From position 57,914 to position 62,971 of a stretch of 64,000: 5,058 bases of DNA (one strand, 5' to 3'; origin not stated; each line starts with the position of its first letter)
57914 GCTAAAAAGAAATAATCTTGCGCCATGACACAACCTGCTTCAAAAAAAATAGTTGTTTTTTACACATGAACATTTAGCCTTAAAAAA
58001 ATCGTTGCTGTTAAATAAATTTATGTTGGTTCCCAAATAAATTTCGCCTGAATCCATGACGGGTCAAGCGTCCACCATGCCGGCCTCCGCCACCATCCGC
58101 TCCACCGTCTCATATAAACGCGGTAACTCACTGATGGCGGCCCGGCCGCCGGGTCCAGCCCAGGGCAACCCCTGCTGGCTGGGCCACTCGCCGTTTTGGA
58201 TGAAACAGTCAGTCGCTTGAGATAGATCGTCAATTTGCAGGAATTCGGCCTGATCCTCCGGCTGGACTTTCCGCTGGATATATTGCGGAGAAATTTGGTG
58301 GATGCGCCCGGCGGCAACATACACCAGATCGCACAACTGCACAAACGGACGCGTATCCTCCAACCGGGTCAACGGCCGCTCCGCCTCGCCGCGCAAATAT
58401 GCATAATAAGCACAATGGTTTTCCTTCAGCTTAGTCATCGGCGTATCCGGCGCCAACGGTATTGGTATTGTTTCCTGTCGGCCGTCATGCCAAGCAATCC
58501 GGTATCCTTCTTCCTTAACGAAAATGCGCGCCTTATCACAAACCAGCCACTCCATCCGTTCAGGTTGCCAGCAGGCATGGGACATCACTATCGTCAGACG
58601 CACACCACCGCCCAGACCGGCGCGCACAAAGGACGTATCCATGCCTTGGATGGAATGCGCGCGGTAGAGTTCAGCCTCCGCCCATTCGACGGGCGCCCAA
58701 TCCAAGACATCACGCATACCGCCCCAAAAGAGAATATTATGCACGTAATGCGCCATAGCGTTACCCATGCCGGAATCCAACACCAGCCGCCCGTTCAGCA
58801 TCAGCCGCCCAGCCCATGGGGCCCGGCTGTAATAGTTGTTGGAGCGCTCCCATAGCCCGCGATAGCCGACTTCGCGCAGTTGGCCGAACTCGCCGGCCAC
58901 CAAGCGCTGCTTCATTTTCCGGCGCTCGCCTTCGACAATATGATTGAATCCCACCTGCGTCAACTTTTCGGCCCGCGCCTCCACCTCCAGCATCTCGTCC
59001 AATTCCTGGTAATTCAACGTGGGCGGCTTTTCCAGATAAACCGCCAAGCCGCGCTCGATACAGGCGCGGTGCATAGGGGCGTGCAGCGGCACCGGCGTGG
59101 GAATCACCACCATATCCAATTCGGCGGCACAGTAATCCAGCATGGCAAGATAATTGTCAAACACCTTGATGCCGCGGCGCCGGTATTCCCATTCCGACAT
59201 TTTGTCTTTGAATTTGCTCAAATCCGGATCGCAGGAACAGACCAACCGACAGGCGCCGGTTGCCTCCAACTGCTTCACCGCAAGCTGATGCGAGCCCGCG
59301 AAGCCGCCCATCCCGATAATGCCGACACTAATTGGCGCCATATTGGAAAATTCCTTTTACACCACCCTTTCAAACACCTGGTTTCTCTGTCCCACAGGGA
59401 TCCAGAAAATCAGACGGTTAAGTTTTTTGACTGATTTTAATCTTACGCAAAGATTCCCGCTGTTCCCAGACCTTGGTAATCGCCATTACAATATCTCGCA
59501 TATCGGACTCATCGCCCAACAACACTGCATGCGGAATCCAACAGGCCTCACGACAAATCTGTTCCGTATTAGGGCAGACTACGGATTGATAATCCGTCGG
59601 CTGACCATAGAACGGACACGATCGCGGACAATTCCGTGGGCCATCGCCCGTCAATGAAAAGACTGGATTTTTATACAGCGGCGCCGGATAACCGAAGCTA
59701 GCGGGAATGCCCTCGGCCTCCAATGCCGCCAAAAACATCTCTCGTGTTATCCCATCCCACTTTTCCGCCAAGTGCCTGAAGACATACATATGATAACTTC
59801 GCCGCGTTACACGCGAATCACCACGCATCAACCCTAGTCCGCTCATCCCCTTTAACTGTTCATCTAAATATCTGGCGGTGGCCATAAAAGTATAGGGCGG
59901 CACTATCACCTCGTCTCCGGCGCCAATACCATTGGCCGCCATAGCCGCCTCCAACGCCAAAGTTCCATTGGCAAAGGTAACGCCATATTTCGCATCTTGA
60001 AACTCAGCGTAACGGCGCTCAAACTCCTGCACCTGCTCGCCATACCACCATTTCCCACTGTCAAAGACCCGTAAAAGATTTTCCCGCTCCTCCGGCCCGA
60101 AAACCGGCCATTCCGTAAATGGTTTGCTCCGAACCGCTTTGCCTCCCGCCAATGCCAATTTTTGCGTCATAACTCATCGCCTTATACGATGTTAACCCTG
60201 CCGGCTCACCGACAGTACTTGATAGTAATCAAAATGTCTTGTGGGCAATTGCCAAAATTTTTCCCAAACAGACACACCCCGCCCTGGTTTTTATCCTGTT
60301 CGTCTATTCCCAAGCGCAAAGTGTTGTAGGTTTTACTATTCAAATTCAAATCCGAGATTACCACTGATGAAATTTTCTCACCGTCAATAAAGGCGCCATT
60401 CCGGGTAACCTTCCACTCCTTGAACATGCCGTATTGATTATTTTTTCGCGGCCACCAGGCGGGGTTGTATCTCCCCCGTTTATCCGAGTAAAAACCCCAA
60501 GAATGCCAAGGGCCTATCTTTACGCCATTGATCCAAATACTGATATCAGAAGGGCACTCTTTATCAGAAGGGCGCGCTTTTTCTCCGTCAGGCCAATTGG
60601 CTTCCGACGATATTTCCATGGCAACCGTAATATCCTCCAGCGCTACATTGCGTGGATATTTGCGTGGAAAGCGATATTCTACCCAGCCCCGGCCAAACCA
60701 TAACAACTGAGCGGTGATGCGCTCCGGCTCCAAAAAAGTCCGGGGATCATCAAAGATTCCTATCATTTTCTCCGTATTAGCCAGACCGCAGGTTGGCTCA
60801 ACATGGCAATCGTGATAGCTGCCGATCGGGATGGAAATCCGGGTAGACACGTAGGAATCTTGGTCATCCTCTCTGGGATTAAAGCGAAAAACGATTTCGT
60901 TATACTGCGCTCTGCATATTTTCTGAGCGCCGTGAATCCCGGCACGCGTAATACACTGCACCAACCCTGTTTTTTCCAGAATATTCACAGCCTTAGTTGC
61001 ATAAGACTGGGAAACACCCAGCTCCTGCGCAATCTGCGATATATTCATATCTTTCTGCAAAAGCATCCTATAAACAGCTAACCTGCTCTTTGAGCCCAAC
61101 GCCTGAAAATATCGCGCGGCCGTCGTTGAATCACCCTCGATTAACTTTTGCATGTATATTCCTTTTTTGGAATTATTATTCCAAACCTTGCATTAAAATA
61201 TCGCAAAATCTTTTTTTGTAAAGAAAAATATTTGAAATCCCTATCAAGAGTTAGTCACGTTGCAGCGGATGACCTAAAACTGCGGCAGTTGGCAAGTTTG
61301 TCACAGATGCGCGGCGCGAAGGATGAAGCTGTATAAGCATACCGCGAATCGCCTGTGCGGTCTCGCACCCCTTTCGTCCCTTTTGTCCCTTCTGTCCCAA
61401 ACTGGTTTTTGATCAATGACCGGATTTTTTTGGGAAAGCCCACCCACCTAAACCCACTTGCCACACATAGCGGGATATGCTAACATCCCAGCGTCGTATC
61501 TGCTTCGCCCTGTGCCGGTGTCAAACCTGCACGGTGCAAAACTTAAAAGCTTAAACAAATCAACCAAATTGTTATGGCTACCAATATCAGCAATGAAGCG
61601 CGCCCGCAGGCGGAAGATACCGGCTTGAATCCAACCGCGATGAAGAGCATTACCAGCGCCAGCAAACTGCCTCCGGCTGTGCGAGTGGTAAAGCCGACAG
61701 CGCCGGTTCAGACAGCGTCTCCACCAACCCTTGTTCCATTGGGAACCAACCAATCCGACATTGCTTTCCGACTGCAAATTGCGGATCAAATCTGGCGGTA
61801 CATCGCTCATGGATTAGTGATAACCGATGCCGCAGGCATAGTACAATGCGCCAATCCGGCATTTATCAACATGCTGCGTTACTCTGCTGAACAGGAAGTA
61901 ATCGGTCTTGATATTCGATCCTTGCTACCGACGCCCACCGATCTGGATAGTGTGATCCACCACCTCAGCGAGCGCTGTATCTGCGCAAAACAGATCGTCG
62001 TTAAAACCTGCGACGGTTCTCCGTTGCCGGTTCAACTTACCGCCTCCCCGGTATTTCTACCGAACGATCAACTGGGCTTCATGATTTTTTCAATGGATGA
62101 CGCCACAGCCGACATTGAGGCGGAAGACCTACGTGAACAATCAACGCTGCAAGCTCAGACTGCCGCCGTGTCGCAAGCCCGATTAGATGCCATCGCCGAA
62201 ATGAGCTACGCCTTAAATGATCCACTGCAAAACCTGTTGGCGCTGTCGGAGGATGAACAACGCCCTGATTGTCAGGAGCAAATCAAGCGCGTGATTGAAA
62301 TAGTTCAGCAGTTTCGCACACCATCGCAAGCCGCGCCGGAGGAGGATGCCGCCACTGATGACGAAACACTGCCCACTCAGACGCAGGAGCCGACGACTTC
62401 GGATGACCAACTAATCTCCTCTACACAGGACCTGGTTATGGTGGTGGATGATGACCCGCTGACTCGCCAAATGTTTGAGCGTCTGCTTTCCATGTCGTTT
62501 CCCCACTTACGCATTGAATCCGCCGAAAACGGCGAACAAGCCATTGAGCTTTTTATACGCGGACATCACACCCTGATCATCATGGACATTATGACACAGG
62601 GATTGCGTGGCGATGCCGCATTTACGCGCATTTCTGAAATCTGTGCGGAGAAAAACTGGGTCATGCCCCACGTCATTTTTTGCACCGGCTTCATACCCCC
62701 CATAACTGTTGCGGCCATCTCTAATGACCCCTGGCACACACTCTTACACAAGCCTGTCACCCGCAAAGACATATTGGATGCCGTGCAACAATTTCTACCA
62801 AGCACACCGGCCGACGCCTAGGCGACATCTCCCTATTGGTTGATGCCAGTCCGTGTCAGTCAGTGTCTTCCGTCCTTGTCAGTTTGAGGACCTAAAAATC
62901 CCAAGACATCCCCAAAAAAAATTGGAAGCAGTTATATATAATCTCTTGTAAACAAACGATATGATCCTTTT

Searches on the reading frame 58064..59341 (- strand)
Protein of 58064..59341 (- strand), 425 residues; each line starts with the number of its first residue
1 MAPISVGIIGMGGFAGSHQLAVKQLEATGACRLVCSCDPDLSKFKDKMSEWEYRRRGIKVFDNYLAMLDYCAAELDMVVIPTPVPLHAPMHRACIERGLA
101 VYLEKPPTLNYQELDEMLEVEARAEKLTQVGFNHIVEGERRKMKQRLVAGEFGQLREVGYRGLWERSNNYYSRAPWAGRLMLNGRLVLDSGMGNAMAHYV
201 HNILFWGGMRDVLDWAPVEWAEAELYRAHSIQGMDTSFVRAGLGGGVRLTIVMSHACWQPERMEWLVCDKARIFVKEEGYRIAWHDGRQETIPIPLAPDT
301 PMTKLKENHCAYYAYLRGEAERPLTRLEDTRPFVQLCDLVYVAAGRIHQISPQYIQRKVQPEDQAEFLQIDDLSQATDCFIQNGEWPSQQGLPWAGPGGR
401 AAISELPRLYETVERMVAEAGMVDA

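Call 5: search_protein_families(library=pfam, proteins=[window:58064-59341:-], max_evalue=0.01)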
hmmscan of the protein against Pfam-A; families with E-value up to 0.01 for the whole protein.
window:58064-59341:- (425 aa): 2 families
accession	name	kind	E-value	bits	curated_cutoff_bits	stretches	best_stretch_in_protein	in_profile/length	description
PF01408.29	GFO_IDH_MocA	-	5e-17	63.1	24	1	4-132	1-120/120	Oxidoreductase family, NAD-binding Rossmann fold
PF22725.1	GFO_IDH_MocA_C3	-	0.0077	16.7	27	0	141-269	2-119/124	GFO/IDH/MocA C-terminal domain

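Call 9: search_protein_families(library=ncbifam, proteins=[window:58064-59341:-], max_evalue=0.001)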
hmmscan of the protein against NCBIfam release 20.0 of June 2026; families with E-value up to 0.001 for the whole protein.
window:58064-59341:- (425 aa): 6 families
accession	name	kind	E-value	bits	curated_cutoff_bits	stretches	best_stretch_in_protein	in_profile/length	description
TIGR04380.1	myo_inos_iolG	equivalog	1.8e-14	53.4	355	1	4-157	2-147/330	inositol 2-dehydrogenase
NF058561.1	BT_2158_fam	equivalog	5.4e-09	35.1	750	1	9-159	41-181/487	glycoside 3-dehydrogenase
NF040723.1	UDP-GlcNAcDh_Arch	equivalog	1.4e-08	34.6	450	1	5-155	2-141/302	UDP-N-acetylglucosamine 3-dehydrogenase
NF008607.0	PRK11579.1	subfamily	1.5e-08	34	330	1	4-156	5-146/346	oxidoreductase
NF052679.1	InsChiInosDhIolG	equivalog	1.9e-05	23.9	540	1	4-154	3-147/343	bifunctional inositol 2-dehydrogenase/D-chiro-inositol 1-dehydrogenase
NF052479.1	LevoglcsnDh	equivalog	0.0001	21.2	650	1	3-159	3-158/386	levoglucosan dehydrogenase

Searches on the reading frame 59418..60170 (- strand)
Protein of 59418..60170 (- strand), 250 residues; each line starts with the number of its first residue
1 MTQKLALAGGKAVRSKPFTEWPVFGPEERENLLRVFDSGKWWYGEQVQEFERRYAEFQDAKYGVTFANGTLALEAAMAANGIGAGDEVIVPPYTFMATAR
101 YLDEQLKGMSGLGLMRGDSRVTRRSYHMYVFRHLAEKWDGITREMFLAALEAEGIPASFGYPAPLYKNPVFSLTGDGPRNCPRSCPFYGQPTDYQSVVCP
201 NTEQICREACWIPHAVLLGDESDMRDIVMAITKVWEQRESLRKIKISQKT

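Call 5: search_protein_families(library=pfam, proteins=[window:59418-60170:-], max_evalue=0.01)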
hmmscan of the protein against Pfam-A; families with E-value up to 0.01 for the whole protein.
window:59418-60170:- (250 aa): 2 families
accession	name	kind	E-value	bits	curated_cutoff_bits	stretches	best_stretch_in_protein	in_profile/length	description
PF01041.23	DegT_DnrJ_EryC1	-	1.2e-29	104.1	19.8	2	26-100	5-79/360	DegT/DnrJ/EryC1/StrS aminotransferase family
PF01053.26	Cys_Met_Meta_PP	-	0.005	15.9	27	1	48-108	55-114/381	Cys/Met metabolism PLP-dependent enzyme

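Call 9: search_protein_families(library=ncbifam, proteins=[window:59418-60170:-], max_evalue=0.001)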
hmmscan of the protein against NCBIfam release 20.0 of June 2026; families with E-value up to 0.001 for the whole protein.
window:59418-60170:- (250 aa): 6 families
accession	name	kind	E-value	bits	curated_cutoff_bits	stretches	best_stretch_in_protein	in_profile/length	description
TIGR04181.1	NHT_00031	hypoth_equivalog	1.1e-14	54.1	420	1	21-100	5-85/359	LegC family aminotransferase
TIGR03588.1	PseC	equivalog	1.5e-14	53.7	423.5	1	35-100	20-85/380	UDP-4-amino-4,6-dideoxy-N-acetyl-beta-L-altrosamine transaminase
NF008658.2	PRK11658.1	equivalog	2.6e-10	39.5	631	1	22-100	10-88/379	UDP-4-amino-4-deoxy-L-arabinose aminotransferase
TIGR04427.1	PLP_DesI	equivalog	1.2e-09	37.8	650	1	40-100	45-105/390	dTDP-4-dehydro-6-deoxyglucose aminotransferase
NF008687.0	PRK11706.1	equivalog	4.8e-06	25.6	375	1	30-100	15-86/375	dTDP-4-amino-4,6-dideoxygalactose transaminase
TIGR02379.1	ECA_wecE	subfamily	0.00017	20.4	434.85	1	45-100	31-86/376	dTDP-4-amino-4,6-dideoxy-D-glucose transaminase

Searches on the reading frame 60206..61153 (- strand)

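Call 5: search_protein_families(library=pfam, proteins=[window:60206-61153:-], max_evalue=0.01)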
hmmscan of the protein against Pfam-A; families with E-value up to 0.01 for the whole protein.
window:60206-61153:- (315 aa): 14 families
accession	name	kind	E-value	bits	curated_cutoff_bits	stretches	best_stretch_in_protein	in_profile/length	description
PF01047.28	MarR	-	1.4e-05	25.3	24.6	1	33-66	15-48/59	MarR family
PF12802.13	MarR_2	-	9.7e-05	22.9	27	1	35-65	19-50/61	MarR family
PF01022.26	HTH_5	-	0.00013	22.2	22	1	22-66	2-46/47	Bacterial regulatory protein, arsR family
PF08279.18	HTH_11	-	0.00025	21.3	25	1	25-63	3-43/55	HTH domain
PF01978.25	TrmB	-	0.00026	21.2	25.6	1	26-68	12-55/68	Sugar-specific transcriptional regulator TrmB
PF01325.25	Fe_dep_repress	-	0.00045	20.8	26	1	35-67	22-54/60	Iron dependent repressor, N-terminal DNA binding domain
PF12840.13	HTH_20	-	0.0013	19.1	27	1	19-65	1-48/51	Helix-turn-helix domain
PF13412.12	HTH_24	-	0.0013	18.7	21.9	1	35-66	17-48/48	Winged helix-turn-helix DNA-binding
PF00392.27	GntR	-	0.0016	18.5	27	1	38-73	27-62/64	Bacterial regulatory proteins, gntR family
PF02082.26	Rrf2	-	0.0021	18.7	30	1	34-67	22-55/132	Iron-dependent Transcriptional regulator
PF13384.12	HTH_23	-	0.0035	17.6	24.6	1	24-64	7-46/50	Homeodomain-like domain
PF00165.29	HTH_AraC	-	0.0064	17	26.6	0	33-54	6-27/42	Bacterial regulatory helix-turn-helix proteins, AraC family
PF13551.12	HTH_29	-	0.0082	16.7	28.1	0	24-69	1-46/64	Winged helix-turn helix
PF04967.18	HTH_10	-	0.0084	16.3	23.1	0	34-57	22-45/53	HTH DNA binding domain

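Call 9: search_protein_families(library=ncbifam, proteins=[window:60206-61153:-], max_evalue=0.001)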
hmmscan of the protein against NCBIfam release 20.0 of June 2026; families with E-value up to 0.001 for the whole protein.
window:60206-61153:- (315 aa): 6 families
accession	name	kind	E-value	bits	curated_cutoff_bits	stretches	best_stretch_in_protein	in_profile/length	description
NF033788.1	HTH_metalloreg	subfamily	3.4e-10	39.6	55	1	13-67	2-57/77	metalloregulator ArsR/SmtB family transcription factor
TIGR01884.1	cas_HTH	subfamily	4.3e-05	23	60.2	1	21-70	141-192/202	CRISPR-associated CARF protein Csa3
TIGR03651.1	circ_ocin_uber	subfamily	0.00035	20.9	30.7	1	40-68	2-30/73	circular bacteriocin, circularin A/uberolysin family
NF033789.1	repress_SdpR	subfamily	0.00036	20.4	100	1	16-66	2-52/79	autorepressor SdpR family transcription factor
TIGR00738.1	rrf2_super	superfamily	0.00054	19.8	73.3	1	34-79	24-71/132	Rrf2 family transcriptional regulator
NF053606.1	Sta1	subfamily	0.00081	19.5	80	0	23-66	21-65/100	Sta1 family transcriptional regulator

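Call 97: search_protein_families(library=ncbifam, proteins=[window:60206-61153:-], max_evalue=0.1)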
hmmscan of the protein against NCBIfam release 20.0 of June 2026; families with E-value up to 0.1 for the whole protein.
window:60206-61153:- (315 aa): 18 families
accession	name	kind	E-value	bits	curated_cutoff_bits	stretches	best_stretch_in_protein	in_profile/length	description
NF033788.1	HTH_metalloreg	subfamily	3.4e-10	39.6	55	1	13-67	2-57/77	metalloregulator ArsR/SmtB family transcription factor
TIGR01884.1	cas_HTH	subfamily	4.3e-05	23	60.2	1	21-70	141-192/202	CRISPR-associated CARF protein Csa3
TIGR03651.1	circ_ocin_uber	subfamily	0.00035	20.9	30.7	1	40-68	2-30/73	circular bacteriocin, circularin A/uberolysin family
NF033789.1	repress_SdpR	subfamily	0.00036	20.4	100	1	16-66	2-52/79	autorepressor SdpR family transcription factor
TIGR00738.1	rrf2_super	superfamily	0.00054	19.8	73.3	1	34-79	24-71/132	Rrf2 family transcriptional regulator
NF053606.1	Sta1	subfamily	0.00081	19.5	80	1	23-66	21-65/100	Sta1 family transcriptional regulator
NF053602.1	Phr_regulator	exception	0.0014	18.2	320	1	14-67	4-57/191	heat shock transcription regulator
NF040939.2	trans_reg_lrs14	equivalog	0.0031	17.5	90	1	22-68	21-69/103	Lrs14 family HTH-type transcriptional regulator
NF045707.1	Dbac_1936_reg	equivalog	0.0034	17.4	115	1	10-72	5-66/99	ArsR/SmtB-type metalloregulator TsoR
NF038251.1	AdcR_fam_Zn_TF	equivalog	0.0044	17.3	175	1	30-68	43-82/143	zinc-dependent MarR family transcriptional regulator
NF009326.0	PRK12681.1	equivalog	0.015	14.8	436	1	31-75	12-56/324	HTH-type transcriptional regulator CysB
NF008886.0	PRK11920.1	equivalog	0.027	14.1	193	1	36-85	25-72/153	iron-responsive transcriptional regulator RirA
TIGR01321.1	TrpR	equivalog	0.037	14.5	67.25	1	23-60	43-80/94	trp operon repressor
NF008273.0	PRK11050.1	equivalog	0.045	13.4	153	1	39-73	58-92/156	manganese-binding transcriptional regulator MntR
NF040642.1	sulf_sens_BigR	equivalog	0.047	13.8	155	1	8-67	6-65/95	sulfite-sensing transcriptional repressor BigR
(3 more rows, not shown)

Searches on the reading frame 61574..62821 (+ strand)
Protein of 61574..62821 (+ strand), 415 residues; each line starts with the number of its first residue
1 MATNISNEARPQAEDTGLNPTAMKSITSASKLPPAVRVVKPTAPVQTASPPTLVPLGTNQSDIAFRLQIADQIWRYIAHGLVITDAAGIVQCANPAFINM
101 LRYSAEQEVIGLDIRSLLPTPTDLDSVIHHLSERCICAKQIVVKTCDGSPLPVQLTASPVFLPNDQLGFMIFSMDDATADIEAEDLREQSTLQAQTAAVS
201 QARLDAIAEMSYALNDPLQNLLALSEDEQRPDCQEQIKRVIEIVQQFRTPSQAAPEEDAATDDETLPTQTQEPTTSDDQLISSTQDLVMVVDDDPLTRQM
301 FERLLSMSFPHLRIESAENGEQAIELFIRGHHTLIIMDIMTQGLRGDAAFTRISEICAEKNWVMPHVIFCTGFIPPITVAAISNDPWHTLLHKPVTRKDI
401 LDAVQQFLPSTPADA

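Call 5: search_protein_families(library=pfam, proteins=[window:61574-62821:+], max_evalue=0.01)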
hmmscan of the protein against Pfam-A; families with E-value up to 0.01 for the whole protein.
window:61574-62821:+ (415 aa): 5 families
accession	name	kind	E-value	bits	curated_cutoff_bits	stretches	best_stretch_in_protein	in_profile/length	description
PF00072.30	Response_reg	-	5.4e-12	46.3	30.2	1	288-405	1-111/111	Response regulator receiver domain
PF13426.13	PAS_9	-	1e-11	45.5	27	1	80-178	3-102/103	PAS domain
PF00989.32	PAS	-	8.7e-10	39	22.6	1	78-175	11-112/113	PAS fold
PF13188.13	PAS_8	-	0.0024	18.1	21.8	0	79-123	12-56/65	PAS domain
PF08448.16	PAS_4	-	0.0089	16.7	23.1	0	80-178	7-106/110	PAS fold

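Call 93: find_encoding_contigs(protein=window:61574-62821:+, flank=10000, max_places=3)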
Protein window:61574-62821:+ (415 aa): 5 contigs read that carry it; 3 places shown.
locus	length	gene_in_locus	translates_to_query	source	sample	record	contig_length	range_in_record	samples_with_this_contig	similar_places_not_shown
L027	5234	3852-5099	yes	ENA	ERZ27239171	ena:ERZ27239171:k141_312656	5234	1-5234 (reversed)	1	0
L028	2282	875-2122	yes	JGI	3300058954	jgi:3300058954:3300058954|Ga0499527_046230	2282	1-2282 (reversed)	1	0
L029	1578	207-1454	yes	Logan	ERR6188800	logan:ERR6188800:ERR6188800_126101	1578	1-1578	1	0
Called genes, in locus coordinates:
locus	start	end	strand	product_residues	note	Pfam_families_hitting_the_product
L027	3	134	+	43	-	?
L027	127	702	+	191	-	PF14345:GDYXXLXY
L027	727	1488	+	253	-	PF00106:adh_short, PF13561:adh_short_C2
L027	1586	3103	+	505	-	PF01935:DUF87 (weak), PF05872:HerA_C, PF12846:AAA_10 (faint)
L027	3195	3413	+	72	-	PF06397:Desulfoferrod_N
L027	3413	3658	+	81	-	PF06397:Desulfoferrod_N (faint)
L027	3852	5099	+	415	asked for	PF00989:PAS, PF13426:PAS_9, PF00072:Response_reg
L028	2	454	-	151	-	?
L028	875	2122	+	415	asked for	PF00989:PAS, PF13426:PAS_9, PF00072:Response_reg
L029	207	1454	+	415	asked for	PF00989:PAS, PF13426:PAS_9, PF00072:Response_reg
